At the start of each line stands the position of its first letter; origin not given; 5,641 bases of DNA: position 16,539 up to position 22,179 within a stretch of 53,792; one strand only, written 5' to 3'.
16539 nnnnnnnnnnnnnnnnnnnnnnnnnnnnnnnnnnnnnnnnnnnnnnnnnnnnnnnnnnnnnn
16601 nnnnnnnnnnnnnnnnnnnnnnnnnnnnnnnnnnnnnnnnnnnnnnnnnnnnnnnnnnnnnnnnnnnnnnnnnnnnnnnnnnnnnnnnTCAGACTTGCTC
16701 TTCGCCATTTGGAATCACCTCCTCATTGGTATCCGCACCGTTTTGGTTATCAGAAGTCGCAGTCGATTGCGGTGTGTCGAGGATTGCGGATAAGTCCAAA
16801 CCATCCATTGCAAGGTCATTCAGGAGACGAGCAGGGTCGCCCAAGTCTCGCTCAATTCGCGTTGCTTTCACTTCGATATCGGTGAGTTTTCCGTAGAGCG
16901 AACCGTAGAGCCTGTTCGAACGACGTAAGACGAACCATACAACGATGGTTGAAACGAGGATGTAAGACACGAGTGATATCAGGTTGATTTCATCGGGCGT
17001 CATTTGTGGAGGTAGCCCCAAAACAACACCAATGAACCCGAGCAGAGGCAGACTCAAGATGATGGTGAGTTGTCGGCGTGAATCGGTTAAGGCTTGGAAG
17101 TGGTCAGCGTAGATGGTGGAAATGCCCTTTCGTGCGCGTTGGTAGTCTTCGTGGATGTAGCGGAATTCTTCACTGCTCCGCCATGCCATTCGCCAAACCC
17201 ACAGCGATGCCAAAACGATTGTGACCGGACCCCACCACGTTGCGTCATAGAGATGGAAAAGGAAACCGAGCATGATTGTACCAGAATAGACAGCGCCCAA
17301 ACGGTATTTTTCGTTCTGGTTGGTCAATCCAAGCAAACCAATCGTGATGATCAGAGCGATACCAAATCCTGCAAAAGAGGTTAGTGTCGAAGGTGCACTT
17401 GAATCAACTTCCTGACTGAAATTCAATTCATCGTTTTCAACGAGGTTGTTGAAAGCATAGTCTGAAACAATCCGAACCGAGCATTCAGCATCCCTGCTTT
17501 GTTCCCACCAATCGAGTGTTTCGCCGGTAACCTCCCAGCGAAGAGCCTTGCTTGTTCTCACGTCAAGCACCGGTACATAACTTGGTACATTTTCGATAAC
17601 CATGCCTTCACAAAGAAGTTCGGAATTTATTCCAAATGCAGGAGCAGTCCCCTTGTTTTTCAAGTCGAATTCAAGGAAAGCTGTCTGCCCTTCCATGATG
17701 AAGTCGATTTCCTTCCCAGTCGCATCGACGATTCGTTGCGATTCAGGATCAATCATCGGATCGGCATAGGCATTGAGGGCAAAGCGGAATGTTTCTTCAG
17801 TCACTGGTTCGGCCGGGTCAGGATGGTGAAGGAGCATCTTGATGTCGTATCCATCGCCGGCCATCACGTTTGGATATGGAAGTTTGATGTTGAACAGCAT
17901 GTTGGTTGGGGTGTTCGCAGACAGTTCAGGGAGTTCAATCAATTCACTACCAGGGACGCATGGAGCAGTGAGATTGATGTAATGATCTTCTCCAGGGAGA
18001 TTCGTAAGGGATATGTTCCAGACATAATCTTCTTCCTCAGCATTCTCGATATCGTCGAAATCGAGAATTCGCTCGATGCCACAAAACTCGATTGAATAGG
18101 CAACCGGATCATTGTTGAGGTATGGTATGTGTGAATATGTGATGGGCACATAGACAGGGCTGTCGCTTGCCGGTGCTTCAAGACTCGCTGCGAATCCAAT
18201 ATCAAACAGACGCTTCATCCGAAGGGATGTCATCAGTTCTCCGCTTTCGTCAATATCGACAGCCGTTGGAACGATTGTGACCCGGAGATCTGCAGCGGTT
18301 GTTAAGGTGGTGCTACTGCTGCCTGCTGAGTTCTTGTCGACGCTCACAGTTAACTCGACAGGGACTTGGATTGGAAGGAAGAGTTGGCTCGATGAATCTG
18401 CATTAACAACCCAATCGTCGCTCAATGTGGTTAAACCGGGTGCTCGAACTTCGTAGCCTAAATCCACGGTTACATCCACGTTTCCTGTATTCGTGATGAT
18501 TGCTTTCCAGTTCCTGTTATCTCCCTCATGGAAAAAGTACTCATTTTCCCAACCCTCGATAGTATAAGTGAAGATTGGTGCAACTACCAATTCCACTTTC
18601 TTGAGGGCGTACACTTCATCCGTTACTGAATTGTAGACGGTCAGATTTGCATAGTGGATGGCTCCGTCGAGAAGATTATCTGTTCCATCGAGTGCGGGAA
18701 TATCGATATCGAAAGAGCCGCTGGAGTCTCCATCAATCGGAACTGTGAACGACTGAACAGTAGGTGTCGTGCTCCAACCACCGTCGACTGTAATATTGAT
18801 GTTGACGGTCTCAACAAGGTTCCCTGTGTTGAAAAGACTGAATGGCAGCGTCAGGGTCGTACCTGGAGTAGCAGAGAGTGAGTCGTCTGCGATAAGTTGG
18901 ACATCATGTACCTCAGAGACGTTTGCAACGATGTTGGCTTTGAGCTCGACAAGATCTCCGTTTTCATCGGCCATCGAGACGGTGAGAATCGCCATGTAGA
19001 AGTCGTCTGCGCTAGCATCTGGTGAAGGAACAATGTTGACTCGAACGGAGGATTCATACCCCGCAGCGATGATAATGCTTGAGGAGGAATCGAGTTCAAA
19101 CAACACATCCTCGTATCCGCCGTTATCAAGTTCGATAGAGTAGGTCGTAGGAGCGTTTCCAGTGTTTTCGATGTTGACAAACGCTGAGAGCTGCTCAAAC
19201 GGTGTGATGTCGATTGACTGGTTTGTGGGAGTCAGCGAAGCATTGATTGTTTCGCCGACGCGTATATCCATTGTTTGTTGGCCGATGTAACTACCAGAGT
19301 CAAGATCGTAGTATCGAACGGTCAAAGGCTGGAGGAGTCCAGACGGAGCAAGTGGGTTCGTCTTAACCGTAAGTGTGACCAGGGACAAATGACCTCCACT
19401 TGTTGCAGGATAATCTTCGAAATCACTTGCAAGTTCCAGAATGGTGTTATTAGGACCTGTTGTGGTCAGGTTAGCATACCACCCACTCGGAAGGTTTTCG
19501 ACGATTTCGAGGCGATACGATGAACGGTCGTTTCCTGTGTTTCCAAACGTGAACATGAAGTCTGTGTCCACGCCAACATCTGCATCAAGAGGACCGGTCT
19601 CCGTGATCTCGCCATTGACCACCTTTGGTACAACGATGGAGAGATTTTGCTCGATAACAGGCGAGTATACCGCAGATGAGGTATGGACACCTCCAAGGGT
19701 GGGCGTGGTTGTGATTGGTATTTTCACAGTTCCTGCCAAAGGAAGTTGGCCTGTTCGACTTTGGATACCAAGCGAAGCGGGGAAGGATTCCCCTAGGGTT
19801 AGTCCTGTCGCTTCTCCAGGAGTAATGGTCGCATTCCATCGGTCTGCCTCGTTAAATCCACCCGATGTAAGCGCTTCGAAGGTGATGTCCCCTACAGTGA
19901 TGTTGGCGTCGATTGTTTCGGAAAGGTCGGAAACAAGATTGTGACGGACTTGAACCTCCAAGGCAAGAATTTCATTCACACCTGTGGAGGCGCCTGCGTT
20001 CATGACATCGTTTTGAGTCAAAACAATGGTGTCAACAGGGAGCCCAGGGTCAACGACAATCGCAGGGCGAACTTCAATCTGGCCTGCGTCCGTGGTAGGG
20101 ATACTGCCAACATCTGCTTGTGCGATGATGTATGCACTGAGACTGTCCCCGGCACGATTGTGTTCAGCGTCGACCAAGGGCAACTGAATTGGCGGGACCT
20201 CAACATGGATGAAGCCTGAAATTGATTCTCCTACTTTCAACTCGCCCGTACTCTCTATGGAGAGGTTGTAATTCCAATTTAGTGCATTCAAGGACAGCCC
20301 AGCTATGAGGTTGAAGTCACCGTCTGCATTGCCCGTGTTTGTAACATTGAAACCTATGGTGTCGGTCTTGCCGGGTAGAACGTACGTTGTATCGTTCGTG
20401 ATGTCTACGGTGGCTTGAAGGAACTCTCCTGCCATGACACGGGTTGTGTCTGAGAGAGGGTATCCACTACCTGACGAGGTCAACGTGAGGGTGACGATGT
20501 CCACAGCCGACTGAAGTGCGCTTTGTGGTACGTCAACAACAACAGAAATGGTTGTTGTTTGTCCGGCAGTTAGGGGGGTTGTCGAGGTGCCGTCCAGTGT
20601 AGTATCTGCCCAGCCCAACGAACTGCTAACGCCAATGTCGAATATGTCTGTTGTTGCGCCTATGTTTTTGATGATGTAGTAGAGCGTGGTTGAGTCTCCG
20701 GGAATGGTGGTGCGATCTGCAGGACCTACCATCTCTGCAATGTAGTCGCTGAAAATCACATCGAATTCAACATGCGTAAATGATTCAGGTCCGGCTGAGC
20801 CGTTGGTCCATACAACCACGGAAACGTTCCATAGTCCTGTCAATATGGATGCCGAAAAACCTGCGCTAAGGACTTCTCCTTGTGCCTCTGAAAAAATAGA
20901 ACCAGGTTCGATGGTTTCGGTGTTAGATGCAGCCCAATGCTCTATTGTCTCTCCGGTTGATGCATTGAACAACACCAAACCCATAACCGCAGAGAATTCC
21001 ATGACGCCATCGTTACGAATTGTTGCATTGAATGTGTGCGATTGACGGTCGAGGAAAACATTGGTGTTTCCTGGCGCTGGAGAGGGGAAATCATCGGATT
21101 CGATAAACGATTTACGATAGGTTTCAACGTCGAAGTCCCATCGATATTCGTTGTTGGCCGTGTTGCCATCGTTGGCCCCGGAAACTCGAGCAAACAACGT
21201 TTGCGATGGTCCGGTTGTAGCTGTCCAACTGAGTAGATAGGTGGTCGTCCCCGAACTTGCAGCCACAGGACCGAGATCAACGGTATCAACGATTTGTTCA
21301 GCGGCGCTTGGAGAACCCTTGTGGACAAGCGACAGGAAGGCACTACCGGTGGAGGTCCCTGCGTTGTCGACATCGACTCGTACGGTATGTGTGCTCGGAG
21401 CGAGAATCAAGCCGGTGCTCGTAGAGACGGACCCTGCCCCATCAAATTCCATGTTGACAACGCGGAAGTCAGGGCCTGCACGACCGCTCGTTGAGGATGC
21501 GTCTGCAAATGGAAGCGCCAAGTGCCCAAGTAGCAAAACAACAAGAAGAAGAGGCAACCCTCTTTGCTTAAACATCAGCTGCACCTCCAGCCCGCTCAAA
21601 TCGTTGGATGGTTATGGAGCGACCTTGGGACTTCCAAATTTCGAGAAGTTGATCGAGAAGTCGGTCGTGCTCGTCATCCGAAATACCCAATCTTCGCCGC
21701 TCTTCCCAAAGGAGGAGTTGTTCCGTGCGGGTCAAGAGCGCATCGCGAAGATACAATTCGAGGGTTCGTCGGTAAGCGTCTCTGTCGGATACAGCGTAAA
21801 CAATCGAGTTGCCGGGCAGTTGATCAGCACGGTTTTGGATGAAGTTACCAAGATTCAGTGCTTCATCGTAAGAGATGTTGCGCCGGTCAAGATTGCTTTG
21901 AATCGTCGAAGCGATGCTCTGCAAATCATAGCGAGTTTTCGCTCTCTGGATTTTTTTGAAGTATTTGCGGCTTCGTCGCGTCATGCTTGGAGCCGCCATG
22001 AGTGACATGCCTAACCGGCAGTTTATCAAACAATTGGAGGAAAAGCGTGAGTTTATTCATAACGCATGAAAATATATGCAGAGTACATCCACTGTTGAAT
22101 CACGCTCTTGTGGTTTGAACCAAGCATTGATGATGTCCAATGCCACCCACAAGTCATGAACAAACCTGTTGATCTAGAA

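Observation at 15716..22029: Uncharacterised three-gene surface/coiled-coil module chained onto the front of the archaellum operon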

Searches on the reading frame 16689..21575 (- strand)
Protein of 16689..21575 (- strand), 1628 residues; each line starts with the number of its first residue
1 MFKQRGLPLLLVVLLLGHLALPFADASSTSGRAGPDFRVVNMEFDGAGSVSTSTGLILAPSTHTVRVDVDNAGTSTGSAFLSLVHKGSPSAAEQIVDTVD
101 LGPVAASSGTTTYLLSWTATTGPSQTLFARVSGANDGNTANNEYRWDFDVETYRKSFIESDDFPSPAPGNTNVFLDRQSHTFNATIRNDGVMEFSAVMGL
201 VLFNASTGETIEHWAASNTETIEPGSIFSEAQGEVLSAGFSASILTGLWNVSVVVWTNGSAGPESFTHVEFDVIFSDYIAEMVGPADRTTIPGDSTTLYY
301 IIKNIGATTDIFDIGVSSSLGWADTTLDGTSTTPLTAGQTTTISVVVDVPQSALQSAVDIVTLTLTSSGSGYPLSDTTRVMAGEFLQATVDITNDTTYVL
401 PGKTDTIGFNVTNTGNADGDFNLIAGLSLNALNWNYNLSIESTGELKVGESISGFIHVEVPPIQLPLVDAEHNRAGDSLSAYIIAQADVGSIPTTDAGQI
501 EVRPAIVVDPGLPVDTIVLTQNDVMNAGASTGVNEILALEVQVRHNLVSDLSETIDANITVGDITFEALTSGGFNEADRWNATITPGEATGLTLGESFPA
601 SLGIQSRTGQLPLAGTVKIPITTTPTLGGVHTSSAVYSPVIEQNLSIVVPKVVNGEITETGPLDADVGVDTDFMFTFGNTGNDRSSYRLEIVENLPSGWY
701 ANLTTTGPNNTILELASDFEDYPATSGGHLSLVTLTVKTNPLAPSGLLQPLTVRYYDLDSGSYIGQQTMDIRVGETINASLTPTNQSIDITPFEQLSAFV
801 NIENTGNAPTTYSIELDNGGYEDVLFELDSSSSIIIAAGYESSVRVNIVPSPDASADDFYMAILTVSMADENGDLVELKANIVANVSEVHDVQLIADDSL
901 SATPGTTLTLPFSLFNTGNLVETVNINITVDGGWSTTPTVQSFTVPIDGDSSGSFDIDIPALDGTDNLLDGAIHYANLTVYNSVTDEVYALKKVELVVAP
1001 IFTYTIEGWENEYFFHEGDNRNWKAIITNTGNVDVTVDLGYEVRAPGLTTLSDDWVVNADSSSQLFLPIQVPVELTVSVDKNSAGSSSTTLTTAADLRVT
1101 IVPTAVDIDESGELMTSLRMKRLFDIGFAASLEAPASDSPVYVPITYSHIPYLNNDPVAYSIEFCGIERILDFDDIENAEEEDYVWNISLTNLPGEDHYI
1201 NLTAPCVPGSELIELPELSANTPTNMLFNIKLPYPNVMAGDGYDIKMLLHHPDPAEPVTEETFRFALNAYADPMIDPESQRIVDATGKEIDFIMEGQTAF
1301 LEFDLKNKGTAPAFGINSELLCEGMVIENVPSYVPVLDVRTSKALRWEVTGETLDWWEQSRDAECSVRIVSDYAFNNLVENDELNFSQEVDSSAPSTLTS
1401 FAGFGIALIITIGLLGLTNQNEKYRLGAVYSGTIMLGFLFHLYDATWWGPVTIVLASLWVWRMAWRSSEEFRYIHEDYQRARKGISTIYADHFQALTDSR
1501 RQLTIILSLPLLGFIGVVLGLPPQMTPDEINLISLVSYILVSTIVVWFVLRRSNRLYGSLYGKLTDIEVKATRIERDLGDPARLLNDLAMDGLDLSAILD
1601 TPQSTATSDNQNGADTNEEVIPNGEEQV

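Call 4: search_protein_families(library=pfam, proteins=[window:16689-21575:-], max_evalue=0.1)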
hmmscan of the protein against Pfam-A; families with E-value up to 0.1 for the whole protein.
window:16689-21575:- (1628 aa): 5 families
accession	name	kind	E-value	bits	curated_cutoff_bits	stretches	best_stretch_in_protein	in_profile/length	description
PF23619.1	Ig_VWA7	-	4.5e-09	36.9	27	1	287-371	9-88/104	VWA7 Ig-like domain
PF10633.15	NPCBM_assoc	-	2.2e-05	25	24.4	1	292-365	3-75/78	NPCBM-associated, NEW3 domain of alpha-galactosidase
PF11614.14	FixG_C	-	0.00011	22.8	25.6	0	307-369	44-105/119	IG-like fold at C-terminal of FixG, putative oxidoreductase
PF07705.17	CARDB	-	0.00011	22.8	22.7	0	58-144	16-99/101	CARDB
PF22544.2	HYDIN_VesB_CFA65-like_Ig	-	0.0017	19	25.5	0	292-348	16-71/100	HYDIN/CFA65/VesB-like, Ig-like domain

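Call 16: search_protein_families(library=ncbifam, proteins=[window:16689-21575:-], max_evalue=0.1)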
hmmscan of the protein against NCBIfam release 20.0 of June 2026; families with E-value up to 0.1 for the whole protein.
window:16689-21575:- (1628 aa): 1 family
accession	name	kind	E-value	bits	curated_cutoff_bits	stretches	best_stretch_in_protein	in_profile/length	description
NF041740.1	choice_anch_T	equivalog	2.7e-10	39.8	70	3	334-423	87-181/259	choice-of-anchor T family protein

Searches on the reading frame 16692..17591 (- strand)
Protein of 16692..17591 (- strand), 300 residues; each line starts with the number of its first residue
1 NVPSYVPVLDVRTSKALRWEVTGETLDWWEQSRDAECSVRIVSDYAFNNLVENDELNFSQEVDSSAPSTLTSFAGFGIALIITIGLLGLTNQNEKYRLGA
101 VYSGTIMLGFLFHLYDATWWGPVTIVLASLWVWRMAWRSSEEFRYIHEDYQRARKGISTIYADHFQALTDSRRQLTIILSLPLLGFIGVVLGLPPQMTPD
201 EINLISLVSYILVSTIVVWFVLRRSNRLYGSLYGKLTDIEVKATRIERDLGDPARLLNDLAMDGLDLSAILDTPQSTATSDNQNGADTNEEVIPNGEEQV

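Call 61: find_homologous_proteins(query=A6, max_evalue=0.001)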
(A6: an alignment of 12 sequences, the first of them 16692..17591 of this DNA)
Query A6 (12 sequences) (300 aa, profile of the alignment): 122 proteins with E <= 0.001 among 8000 candidates; the best 120 are listed.
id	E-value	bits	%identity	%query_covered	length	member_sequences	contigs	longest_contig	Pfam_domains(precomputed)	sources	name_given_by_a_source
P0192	9.8e-132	457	54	86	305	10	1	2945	-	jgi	jgi:hypothetical protein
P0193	1.5e-131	456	53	87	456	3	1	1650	-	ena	-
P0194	5.9e-131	454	54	85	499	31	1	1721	-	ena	-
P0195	8.6e-131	454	52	92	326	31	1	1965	-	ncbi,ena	-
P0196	2.1e-130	452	94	100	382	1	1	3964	-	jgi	-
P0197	2.4e-130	452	53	85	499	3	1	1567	-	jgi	jgi:hypothetical protein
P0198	3.3e-130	452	94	100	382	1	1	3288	-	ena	-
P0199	3.8e-130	451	94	100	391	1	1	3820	-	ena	-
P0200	4.4e-129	448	46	96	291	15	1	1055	-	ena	-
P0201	4.7e-129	448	95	100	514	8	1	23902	-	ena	-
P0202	1.4e-128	446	86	99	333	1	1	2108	-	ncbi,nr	ncbi:MAG: hypothetical protein VX778_06265, partial [Candidatus Thermoplasmatota archaeon]|nr:hypoth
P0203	2.8e-128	445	50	96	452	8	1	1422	-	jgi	jgi:hypothetical protein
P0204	1.4e-127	443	86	100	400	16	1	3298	-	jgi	jgi:hypothetical protein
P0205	1.9e-127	443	81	100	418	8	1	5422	-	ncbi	ncbi:MAG TPA: hypothetical protein D7I16_05565, partial [Candidatus Poseidoniales archaeon]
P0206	3.3e-127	442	85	99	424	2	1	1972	-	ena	-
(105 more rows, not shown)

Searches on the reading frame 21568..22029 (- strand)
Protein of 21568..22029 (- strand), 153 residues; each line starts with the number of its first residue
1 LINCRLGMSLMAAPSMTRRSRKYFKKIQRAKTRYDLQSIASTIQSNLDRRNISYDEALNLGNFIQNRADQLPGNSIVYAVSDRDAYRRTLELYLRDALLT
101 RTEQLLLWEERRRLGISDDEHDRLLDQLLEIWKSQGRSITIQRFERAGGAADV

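Call 4: search_protein_families(library=pfam, proteins=[window:21568-22029:-], max_evalue=0.1)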
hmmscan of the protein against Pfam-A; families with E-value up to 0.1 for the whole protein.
window:21568-22029:- (153 aa): 1 family
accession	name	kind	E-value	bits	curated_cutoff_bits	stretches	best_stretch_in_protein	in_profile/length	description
PF04447.17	dATP-dGTP_PPHyd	-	0.043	14.5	23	1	104-134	46-76/97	dATP/dGTP pyrophosphohydrolase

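Call 16: search_protein_families(library=ncbifam, proteins=[window:21568-22029:-], max_evalue=0.1)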
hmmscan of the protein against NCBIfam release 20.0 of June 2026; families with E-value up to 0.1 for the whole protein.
window:21568-22029:- (153 aa): 0 families

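Call 63: search_protein_families(library=pfam, alignment_id=A7, max_evalue=10)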
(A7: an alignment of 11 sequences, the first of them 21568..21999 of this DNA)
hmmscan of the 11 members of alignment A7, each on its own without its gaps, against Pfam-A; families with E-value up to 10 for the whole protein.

A. member 1, window:21568-21999:- (143 aa): 1 family
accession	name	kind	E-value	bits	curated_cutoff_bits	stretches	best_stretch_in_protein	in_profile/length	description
PF04447.17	dATP-dGTP_PPHyd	-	0.039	14.6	23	1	94-124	46-76/97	dATP/dGTP pyrophosphohydrolase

B. families by the number of members that match (of 11 scanned): 4 families
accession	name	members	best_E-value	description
PF04447.17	dATP-dGTP_PPHyd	2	0.039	dATP/dGTP pyrophosphohydrolase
PF13256.11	DUF4047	1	0.092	Domain of unknown function (DUF4047)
PF03312.20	DUF272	1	0.097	Protein of unknown function (DUF272)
PF12258.13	Microcephalin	1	0.13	Microcephalin protein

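Call 64: search_solved_structures(query=A7, max_evalue=5)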
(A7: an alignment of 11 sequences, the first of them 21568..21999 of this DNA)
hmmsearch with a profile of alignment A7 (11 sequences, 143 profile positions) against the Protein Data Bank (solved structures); distinct sequences matched with E-value up to 5: 4.
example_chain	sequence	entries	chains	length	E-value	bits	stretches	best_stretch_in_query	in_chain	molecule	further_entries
8gxf_B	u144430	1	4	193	0.03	17.7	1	23-85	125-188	GCN5 family acetyltransferase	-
2hsb_A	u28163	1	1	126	0.35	14.3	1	79-115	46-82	Hypothetical UPF0332 protein AF0298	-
1xs8_A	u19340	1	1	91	0.4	14.1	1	92-134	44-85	UPF0269 protein yggX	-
1yhd_A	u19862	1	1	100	0.47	13.8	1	93-134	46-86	UPF0269 protein yggX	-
